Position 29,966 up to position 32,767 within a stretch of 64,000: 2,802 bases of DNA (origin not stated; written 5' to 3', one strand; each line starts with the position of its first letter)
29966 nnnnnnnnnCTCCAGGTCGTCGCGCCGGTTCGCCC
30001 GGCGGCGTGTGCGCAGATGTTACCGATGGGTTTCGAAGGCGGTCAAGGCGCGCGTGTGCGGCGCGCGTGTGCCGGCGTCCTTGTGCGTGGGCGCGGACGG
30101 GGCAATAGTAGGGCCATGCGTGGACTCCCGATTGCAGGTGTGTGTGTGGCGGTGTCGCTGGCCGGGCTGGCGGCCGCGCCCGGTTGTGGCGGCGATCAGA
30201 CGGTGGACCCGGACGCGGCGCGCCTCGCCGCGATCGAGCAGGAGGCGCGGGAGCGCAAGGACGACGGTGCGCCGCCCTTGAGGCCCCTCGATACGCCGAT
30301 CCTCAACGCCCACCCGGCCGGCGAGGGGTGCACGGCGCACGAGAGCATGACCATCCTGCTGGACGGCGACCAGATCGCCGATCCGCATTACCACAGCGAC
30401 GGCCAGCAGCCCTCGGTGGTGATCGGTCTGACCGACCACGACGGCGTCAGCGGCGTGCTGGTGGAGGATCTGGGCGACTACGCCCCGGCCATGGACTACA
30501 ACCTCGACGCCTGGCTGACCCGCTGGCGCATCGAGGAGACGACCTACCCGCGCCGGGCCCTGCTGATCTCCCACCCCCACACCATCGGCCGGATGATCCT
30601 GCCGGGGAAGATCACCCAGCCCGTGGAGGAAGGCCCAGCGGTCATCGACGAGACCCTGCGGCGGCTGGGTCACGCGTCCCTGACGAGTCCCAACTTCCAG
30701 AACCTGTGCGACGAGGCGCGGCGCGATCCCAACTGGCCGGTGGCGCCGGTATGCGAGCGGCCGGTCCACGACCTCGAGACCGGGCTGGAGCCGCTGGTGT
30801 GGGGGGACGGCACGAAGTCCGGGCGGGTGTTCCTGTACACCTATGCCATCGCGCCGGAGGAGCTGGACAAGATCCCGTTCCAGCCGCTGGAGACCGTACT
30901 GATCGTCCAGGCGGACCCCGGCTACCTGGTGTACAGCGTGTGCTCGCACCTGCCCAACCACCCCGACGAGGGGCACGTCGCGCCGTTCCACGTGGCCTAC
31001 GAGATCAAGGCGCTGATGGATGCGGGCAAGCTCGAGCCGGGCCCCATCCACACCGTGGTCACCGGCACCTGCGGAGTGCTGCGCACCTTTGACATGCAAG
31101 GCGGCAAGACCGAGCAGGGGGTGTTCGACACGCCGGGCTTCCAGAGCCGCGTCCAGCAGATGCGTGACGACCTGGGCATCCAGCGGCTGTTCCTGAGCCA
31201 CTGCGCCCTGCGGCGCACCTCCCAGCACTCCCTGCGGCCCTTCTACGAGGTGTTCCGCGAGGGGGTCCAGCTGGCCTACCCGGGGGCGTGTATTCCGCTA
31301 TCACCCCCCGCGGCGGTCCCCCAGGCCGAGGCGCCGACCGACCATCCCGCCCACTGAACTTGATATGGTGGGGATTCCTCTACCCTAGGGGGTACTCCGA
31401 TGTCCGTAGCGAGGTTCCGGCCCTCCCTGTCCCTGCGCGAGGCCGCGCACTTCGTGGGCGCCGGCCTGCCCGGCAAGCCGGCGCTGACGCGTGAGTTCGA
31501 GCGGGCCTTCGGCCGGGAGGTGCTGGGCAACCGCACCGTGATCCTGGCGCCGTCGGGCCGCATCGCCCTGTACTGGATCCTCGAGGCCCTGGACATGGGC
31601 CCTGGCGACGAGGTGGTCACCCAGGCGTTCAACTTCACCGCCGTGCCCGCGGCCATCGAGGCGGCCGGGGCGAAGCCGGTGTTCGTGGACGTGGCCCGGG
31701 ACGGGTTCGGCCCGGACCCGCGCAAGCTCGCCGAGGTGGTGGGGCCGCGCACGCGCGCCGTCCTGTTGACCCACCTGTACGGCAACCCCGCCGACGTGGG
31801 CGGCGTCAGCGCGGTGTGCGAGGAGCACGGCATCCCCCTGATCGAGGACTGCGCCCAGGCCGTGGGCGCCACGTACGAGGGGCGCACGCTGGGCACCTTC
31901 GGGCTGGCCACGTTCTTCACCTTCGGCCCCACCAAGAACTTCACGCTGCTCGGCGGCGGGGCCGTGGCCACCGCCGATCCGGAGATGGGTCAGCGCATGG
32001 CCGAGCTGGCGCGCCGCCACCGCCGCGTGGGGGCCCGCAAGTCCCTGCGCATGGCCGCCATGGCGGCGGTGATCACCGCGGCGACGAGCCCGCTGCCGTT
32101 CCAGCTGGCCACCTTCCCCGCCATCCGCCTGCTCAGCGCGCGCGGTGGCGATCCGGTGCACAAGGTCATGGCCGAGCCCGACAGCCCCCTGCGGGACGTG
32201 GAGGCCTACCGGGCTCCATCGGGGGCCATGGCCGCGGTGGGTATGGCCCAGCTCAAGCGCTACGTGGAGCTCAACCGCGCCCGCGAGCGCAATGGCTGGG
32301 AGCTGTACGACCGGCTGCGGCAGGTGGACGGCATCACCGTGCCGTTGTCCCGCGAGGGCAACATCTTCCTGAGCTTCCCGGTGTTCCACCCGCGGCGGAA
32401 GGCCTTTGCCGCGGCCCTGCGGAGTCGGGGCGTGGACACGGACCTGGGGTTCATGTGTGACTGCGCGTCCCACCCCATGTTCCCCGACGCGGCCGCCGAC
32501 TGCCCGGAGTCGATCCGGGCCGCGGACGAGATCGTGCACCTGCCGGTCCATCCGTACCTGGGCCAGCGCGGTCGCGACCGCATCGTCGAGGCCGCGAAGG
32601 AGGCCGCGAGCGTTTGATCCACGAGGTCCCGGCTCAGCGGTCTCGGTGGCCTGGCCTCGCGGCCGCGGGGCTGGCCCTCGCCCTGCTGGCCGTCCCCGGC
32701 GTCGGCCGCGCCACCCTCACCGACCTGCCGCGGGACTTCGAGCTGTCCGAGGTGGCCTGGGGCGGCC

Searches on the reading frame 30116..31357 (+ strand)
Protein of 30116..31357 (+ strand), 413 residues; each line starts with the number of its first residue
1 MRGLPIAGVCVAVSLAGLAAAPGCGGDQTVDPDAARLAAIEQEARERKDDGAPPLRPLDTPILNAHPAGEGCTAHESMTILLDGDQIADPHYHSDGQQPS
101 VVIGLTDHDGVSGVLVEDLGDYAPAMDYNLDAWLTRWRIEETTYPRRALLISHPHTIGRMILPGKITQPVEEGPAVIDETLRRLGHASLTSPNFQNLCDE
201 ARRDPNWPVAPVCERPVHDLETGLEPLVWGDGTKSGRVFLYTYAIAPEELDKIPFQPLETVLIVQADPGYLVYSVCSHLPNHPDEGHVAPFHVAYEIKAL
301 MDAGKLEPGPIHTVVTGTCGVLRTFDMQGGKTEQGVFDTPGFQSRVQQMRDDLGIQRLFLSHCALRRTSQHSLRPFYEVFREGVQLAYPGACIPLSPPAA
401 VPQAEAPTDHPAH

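Call 5: search_protein_families(library=pfam, proteins=[window:30116-31357:+], max_evalue=1)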
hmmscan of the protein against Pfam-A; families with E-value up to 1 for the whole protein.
window:30116-31357:+ (413 aa): 0 families

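Call 58: search_protein_families(library=pfam, proteins=[window:30146-31357:+], max_evalue=0.01)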
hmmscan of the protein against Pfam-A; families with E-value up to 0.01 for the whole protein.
window:30146-31357:+ (403 aa): 0 families

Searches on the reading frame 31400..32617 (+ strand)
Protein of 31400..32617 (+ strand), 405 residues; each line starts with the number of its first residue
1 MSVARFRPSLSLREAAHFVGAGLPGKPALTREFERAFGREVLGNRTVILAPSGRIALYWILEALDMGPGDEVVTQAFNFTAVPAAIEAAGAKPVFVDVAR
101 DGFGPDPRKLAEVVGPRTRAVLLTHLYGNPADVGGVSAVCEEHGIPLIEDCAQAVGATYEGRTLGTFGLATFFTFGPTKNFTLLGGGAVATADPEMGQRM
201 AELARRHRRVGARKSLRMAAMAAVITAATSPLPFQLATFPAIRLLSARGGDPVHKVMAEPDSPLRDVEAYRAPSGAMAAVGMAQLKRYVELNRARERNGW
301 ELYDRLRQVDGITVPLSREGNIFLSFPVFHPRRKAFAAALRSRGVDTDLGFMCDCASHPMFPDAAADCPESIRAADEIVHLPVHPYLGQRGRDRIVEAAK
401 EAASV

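Call 5: search_protein_families(library=pfam, proteins=[window:31400-32617:+], max_evalue=1)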
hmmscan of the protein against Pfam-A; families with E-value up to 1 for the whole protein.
window:31400-32617:+ (405 aa): 5 families
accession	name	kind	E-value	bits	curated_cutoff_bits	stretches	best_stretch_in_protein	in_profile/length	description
PF01041.23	DegT_DnrJ_EryC1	-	1.1e-66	225.9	19.8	2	30-206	26-201/360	DegT/DnrJ/EryC1/StrS aminotransferase family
PF00155.27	Aminotran_1_2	-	0.0023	17.6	19.7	1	48-205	69-246/361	Aminotransferase class I and II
PF01212.27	Beta_elim_lyase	-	0.01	15.6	27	1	30-194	34-214/288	Beta-eliminating lyase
PF00266.25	Aminotran_5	-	0.011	15.2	21.5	1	63-156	80-181/371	Aminotransferase class-V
PF05889.19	SepSecS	-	0.12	11.5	21.1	1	122-164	159-205/389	O-phosphoseryl-tRNA(Sec) selenium transferase, SepSecS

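Call 6: search_protein_families(library=ncbifam, proteins=[window:31400-32617:+], max_evalue=0.1)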
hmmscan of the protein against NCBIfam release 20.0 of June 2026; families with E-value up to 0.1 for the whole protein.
window:31400-32617:+ (405 aa): 27 families (the best 25 are shown)
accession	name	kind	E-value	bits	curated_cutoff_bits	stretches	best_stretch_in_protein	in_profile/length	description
NF011936.0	PRK15407.1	equivalog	1e-36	126.6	423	2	31-198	68-242/440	lipopolysaccharide biosynthesis protein RfbH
NF008687.0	PRK11706.1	equivalog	2.2e-35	122.1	375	1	24-202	27-203/375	dTDP-4-amino-4,6-dideoxygalactose transaminase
TIGR04181.1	NHT_00031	hypoth_equivalog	1e-34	120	420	1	31-204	33-221/359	LegC family aminotransferase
NF008658.2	PRK11658.1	equivalog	1.6e-34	119.2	631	1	31-204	36-207/379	UDP-4-amino-4-deoxy-L-arabinose aminotransferase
TIGR03588.1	PseC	equivalog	3.6e-34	118.3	423.5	1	30-207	32-213/380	UDP-4-amino-4,6-dideoxy-N-acetyl-beta-L-altrosamine transaminase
TIGR04427.1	PLP_DesI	equivalog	1.4e-32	113.3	650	1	28-204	52-225/390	dTDP-4-dehydro-6-deoxyglucose aminotransferase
TIGR02379.1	ECA_wecE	subfamily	1.1e-27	96.8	434.85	1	23-205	26-207/376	dTDP-4-amino-4,6-dideoxy-D-glucose transaminase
NF006569.0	PRK09082.1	subfamily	1.8e-06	27.3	420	1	28-125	75-171/386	methionine aminotransferase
NF004770.0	PRK06108.1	subfamily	1.1e-05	24.5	422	1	27-124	80-177/396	pyridoxal phosphate-dependent aminotransferase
TIGR03947.1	viomycin_VioD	equivalog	1.4e-05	24.2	390.9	1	47-131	72-155/359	capreomycidine synthase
NF005305.0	PRK06836.1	equivalog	2.9e-05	23.5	376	1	29-124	84-177/396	pyridoxal phosphate-dependent aminotransferase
NF041364.1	GntC_guanitoxin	equivalog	3.2e-05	23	415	1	33-125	50-142/356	guanitoxin biosynthesis PLP-dependent (S)-gamma-hydroxy-L-arginine cyclodehydratase GntC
NF041091.1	asp_aminotase_Arch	equivalog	4.2e-05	22.5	550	1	46-124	89-167/376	aspartate aminotransferase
NF005817.0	PRK07683.1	equivalog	4.6e-05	22.3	575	1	67-131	111-174/387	aminotransferase A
NF006488.0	PRK08912.1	equivalog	5.6e-05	22.2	498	1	28-130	71-171/387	aminotransferase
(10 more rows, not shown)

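Call 84: search_solved_structures(query=window:31400-32617:+, max_evalue=1e-10)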
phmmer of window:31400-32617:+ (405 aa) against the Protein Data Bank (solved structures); distinct sequences matched with E-value up to 1e-10: 55.
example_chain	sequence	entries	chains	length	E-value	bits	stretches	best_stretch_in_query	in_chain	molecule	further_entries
3nu7_A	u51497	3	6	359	2.1e-38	135.8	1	40-207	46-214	Aminotransferase WbpE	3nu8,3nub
3nyu_A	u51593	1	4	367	2.1e-38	135.8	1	41-207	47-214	Aminotransferase WbpE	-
3nys_A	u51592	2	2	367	7.2e-38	134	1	40-207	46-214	Aminotransferase WbpE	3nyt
7b0d_A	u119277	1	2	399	6.8e-35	124.3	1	32-203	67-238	Glutamine--scyllo-inositol transaminase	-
2oga_A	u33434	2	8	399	6.1e-34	121.1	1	50-205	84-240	Transaminase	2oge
5uid_A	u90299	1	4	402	2.4e-33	119.2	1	6-205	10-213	Aminotransferase TlmJ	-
1mdo_A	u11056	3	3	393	8e-32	114.2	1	29-204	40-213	ArnB aminotransferase | UDP-4-amino-4-deoxy-L-arabinose--oxoglutarate aminotransferase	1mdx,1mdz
8e77_A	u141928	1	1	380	2e-31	112.9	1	43-207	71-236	DegT/DnrJ/EryC1/StrS aminotransferase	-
8e75_A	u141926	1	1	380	2e-31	112.9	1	43-207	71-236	DegT/DnrJ/EryC1/StrS aminotransferase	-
3bn1_A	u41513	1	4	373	5.1e-31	111.5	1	31-203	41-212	Perosamine synthetase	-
3dr7_A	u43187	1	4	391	6.1e-31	111.2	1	31-203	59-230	Putative perosamine synthetase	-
4oca_A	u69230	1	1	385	6.3e-31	111.2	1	29-204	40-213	UDP-4-amino-4-deoxy-L-arabinose--oxoglutarate aminotransferase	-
3dr4_A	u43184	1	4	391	3.3e-30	108.8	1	31-203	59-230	Putative perosamine synthetase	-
7b0m_AAA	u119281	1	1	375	3.8e-30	108.6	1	30-203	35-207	Sugar aminotransferase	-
8sng_A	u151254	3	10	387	1.2e-29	106.9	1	31-226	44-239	UDP-4-amino-4-deoxy-L-arabinose--oxoglutarate aminotransferase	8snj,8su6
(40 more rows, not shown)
